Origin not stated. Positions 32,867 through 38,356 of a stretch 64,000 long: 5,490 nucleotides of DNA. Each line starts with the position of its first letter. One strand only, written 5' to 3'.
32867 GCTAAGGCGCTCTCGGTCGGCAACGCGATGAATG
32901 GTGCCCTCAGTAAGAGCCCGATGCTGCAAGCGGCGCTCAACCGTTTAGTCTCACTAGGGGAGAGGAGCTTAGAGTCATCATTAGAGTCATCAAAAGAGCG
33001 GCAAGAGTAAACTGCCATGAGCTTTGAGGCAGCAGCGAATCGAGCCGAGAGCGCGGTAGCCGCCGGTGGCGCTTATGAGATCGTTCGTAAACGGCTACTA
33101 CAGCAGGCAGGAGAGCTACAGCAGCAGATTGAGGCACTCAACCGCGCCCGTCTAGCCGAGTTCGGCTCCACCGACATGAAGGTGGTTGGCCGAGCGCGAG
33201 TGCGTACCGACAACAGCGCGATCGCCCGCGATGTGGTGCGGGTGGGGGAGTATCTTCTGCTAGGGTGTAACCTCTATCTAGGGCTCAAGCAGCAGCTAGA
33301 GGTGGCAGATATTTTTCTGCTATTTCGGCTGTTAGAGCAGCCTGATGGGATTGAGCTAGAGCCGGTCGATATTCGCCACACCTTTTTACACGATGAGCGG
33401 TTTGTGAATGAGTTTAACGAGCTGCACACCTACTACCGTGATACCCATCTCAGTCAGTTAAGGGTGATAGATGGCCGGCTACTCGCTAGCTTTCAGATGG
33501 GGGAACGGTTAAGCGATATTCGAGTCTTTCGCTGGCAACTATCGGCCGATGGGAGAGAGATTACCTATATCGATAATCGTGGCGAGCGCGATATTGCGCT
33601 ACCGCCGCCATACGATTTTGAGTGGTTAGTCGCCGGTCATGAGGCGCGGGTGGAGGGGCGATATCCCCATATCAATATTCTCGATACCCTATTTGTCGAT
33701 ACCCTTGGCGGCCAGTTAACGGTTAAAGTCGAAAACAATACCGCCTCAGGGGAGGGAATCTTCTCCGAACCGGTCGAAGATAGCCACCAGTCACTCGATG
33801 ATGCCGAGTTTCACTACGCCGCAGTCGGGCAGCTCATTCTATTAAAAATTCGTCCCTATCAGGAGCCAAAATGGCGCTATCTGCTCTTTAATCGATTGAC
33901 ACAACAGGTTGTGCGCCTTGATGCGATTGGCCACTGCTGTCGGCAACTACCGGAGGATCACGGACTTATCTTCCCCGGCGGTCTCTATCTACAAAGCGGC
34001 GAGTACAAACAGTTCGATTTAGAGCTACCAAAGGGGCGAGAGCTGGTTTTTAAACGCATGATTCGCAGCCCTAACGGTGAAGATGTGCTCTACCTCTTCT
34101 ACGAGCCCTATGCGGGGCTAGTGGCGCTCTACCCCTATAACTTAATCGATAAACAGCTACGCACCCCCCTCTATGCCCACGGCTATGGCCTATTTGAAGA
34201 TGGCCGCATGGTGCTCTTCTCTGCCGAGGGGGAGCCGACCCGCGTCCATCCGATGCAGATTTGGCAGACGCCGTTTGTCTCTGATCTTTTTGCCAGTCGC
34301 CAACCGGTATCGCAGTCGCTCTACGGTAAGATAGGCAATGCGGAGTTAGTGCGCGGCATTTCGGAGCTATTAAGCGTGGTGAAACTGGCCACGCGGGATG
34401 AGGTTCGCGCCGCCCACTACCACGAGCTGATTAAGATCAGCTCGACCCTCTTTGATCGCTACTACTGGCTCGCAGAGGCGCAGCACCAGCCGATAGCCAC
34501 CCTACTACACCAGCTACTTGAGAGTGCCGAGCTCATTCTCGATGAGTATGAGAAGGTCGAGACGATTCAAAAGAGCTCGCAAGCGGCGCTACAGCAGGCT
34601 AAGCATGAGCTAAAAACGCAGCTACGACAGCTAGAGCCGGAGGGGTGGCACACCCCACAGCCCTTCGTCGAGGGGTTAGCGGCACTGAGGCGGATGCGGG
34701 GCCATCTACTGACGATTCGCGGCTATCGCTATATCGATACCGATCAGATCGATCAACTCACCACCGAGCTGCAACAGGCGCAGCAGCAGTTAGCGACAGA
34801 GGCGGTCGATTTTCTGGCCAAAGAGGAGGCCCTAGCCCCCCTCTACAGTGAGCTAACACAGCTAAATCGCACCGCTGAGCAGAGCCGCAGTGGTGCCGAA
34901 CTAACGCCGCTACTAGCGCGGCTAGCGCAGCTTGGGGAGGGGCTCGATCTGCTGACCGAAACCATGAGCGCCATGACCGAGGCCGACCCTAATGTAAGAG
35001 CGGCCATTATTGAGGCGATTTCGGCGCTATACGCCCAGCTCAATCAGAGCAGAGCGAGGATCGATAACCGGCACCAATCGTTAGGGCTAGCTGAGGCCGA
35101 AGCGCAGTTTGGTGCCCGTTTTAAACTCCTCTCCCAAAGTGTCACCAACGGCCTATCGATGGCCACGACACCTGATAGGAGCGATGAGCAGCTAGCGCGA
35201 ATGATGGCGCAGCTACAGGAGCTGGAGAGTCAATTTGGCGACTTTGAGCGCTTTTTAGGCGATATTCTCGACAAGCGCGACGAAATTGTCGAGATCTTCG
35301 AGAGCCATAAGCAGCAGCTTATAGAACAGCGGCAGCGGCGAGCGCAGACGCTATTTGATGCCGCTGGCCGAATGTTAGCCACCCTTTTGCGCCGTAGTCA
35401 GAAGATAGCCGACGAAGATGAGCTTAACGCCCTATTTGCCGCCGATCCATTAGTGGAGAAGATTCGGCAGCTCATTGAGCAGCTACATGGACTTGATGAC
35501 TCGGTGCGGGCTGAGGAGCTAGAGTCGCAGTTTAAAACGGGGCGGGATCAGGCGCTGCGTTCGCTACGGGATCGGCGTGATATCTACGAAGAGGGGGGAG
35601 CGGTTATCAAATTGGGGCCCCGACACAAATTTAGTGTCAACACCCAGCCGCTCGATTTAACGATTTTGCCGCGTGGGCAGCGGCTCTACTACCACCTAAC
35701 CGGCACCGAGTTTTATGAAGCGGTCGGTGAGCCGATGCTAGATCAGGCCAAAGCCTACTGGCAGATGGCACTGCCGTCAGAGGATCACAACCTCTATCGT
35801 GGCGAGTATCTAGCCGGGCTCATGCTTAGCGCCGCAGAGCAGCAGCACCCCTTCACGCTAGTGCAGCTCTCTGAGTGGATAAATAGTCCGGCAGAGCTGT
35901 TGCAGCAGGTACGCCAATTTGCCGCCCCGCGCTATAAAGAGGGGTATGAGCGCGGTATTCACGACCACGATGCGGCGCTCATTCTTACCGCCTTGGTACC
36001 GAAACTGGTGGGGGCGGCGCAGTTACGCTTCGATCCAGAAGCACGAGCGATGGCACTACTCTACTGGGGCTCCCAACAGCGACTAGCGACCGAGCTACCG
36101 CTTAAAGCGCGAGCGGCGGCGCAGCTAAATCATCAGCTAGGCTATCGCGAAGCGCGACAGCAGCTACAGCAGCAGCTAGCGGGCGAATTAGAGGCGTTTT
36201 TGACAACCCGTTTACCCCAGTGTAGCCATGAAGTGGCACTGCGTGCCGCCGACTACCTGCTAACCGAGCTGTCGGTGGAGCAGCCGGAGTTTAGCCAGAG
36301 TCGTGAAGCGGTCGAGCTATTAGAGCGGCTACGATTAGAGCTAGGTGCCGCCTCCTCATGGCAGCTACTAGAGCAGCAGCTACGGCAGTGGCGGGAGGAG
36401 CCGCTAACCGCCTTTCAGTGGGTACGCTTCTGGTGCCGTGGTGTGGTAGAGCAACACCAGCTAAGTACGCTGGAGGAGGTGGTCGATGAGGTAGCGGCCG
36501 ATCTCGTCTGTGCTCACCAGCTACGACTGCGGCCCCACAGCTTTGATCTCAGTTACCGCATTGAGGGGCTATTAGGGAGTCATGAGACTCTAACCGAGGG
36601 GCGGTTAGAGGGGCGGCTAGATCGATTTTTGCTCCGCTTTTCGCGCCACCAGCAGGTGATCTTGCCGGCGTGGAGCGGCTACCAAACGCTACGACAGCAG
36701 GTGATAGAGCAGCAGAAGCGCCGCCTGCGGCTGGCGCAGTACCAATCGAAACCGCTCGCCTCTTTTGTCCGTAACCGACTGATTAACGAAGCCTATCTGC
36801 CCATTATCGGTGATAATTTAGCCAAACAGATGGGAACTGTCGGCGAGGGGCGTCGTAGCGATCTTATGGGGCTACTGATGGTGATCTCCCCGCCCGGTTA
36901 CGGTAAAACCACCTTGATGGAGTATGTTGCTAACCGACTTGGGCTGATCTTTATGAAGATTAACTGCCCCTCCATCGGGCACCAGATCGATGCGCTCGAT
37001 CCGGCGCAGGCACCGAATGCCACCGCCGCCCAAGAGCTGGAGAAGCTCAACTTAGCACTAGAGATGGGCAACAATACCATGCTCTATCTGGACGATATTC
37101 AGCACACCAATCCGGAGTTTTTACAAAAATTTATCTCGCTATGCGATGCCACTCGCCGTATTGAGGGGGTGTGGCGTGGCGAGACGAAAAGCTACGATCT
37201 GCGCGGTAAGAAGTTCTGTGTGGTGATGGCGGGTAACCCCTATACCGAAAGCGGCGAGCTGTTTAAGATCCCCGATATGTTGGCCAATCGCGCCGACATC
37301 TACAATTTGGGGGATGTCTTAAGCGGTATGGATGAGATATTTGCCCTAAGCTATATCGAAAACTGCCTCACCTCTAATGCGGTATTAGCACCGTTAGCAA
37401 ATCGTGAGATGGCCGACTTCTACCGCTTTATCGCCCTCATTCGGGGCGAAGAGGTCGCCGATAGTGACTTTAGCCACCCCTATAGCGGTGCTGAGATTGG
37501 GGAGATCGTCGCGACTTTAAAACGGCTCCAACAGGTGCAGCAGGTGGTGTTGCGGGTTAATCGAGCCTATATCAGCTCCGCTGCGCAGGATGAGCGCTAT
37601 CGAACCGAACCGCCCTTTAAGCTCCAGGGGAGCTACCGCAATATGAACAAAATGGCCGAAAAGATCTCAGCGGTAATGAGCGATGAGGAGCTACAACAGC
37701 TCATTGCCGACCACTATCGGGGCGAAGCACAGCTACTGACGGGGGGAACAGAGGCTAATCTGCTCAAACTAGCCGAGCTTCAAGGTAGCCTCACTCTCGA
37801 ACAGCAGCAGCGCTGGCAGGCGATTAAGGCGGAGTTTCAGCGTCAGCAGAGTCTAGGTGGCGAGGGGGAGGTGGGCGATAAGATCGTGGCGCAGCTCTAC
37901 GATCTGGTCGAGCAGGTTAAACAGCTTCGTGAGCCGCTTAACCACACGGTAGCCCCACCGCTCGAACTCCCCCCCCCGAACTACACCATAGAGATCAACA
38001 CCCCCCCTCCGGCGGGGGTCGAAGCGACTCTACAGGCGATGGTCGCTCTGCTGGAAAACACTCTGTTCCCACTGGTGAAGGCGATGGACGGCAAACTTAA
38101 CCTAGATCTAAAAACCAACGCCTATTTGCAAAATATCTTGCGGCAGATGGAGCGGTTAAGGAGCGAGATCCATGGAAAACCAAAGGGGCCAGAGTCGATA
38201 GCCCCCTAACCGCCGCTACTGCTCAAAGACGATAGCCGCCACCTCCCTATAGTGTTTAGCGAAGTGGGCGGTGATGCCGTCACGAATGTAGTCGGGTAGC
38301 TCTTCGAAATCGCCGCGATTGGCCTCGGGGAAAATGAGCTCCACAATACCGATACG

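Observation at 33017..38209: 1730-aa ORF with a single C-terminal MoxR/dynein-like AAA+ module and about 1250 aa of unassigned upstream sequence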

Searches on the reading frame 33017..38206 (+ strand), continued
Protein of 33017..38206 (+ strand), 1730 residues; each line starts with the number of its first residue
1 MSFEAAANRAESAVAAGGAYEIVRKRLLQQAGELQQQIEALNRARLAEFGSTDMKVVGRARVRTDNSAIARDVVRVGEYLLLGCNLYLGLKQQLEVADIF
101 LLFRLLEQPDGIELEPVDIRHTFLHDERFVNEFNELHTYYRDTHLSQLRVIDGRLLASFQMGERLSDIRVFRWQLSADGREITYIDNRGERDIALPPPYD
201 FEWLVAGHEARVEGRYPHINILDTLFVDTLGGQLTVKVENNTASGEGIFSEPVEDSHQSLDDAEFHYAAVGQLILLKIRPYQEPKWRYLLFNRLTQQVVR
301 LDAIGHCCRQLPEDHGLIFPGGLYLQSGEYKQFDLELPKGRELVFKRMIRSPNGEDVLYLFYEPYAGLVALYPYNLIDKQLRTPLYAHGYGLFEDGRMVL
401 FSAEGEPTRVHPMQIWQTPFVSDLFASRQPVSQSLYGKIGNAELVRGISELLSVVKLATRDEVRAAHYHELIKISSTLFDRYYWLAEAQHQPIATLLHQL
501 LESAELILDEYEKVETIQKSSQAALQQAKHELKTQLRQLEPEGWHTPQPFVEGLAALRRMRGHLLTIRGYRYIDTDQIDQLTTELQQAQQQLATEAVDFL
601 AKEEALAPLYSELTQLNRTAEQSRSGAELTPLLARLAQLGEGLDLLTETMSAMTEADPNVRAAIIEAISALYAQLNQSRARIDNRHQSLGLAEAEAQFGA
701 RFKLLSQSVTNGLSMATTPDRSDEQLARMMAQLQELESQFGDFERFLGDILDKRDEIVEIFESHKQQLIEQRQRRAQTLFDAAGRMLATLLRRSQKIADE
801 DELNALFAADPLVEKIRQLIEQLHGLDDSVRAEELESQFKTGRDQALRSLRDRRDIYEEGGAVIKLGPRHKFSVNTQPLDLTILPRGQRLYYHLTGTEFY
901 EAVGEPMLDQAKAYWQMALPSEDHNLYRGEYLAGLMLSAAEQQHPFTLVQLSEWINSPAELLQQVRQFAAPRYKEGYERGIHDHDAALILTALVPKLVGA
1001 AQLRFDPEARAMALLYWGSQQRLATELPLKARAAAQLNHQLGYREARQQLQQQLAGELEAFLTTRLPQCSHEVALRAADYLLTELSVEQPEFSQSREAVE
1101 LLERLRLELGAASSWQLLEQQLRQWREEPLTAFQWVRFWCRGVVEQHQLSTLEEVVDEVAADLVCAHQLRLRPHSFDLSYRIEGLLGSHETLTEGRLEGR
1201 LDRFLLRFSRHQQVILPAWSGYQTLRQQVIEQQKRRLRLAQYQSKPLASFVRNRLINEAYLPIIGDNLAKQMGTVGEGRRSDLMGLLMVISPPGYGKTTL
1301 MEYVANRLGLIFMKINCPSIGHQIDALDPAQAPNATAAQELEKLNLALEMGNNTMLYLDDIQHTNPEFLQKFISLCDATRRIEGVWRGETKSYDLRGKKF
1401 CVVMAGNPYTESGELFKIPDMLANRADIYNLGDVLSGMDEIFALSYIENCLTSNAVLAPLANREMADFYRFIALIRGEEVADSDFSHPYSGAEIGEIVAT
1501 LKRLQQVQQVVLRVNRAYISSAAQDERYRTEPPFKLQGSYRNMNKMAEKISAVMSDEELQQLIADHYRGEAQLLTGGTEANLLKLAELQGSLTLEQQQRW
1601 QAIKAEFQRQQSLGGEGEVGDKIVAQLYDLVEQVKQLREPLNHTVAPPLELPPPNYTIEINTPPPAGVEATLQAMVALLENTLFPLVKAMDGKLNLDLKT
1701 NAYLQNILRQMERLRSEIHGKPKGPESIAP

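Call 13: find_encoding_contigs(protein=P0114, flank=10000, max_places=3)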
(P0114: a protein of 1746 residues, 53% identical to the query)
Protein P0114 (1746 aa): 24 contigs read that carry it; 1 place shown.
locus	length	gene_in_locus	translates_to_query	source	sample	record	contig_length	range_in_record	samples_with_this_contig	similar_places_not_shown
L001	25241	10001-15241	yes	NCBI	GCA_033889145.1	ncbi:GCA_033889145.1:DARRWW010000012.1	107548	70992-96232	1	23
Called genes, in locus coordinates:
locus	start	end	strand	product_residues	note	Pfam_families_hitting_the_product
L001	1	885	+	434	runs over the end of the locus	PF03447:NAD_binding_3, PF00742:Homoserine_dh, PF01842:ACT, PF22629:ACT_AHAS_ss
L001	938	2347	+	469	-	PF14821:Thr_synth_N, PF00291:PALP, PF24857:THR4_C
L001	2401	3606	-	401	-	PF07224:Chlorophyllase (weak), PF12740:PETase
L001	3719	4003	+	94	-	PF12021:DUF3509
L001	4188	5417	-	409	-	PF02515:CoA_transf_3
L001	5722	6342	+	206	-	PF09938:DUF2170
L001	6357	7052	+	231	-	PF04012:PspA_IM30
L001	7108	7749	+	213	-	-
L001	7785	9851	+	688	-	-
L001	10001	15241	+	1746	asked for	PF12458:DUF3686, PF25472:DUF7902, PF00004:AAA (faint), PF07728:AAA_5 (faint)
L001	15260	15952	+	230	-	PF07894:SACK1 (faint), PF13091:PLDc_2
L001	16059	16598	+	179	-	PF07152:YaeQ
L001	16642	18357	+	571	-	PF01368:DHH, PF02272:DHHA1, PF17768:RecJ_OB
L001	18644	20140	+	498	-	PF07504:FTP (weak), PF03413:PepSY, PF01447:Peptidase_M4, PF02868:Peptidase_M4_C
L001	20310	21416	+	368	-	PF00724:Oxidored_FMN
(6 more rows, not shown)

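Call 71: find_encoding_contigs(protein=window:33017-38206:+, flank=1000, max_places=2)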
Protein window:33017-38206:+ (1730 aa): no gene with exactly this product is on record in the collection.
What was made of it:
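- Tried and rejected: Exact-sequence look-up of the window protein: not on record, so the source organism was not identified (call 71).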

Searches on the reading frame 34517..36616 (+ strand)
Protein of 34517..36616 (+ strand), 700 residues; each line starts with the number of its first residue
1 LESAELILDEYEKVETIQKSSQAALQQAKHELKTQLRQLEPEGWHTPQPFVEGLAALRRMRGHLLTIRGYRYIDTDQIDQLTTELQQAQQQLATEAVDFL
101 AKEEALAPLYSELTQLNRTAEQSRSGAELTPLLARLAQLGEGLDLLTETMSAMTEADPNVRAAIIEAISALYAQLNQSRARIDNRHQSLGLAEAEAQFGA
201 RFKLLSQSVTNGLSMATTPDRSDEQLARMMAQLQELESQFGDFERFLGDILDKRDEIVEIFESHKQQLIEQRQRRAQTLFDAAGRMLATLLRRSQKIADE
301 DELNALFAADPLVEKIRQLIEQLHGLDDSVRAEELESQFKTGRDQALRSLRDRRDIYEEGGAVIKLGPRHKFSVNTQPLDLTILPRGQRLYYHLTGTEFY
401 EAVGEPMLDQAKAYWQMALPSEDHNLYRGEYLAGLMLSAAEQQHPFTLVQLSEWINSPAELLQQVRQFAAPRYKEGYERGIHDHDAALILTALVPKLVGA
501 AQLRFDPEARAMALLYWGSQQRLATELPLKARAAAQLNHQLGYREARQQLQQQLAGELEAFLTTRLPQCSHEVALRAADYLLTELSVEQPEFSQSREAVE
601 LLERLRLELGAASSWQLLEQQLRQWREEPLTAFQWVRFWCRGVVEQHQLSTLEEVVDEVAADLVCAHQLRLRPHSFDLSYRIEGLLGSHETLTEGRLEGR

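Call 47: search_protein_families(library=pfam, proteins=[window:34517-36616:+], max_evalue=10)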
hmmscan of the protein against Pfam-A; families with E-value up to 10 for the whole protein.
window:34517-36616:+ (700 aa): 6 families
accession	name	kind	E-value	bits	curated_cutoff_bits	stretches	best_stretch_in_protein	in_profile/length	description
PF25472.1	DUF7902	-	3.1e-22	79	26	1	104-187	1-84/85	Domain of unknown function (DUF7902)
PF06435.16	DUF1079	-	0.041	14.3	27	1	84-102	6-24/31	Repeat of unknown function (DUF1079)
PF20701.3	HetE-N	-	0.075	13.8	25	1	223-270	39-89/102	Het-E N-terminal domain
PF20882.2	Sos7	-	3.3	8.4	27.3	1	10-40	35-65/75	Kinetochore protein Sos7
PF03127.19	GAT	-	4.6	8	31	0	74-117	22-61/77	GAT domain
PF08891.16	YfcL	-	8.5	7.2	25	0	4-44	38-78/83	YfcL protein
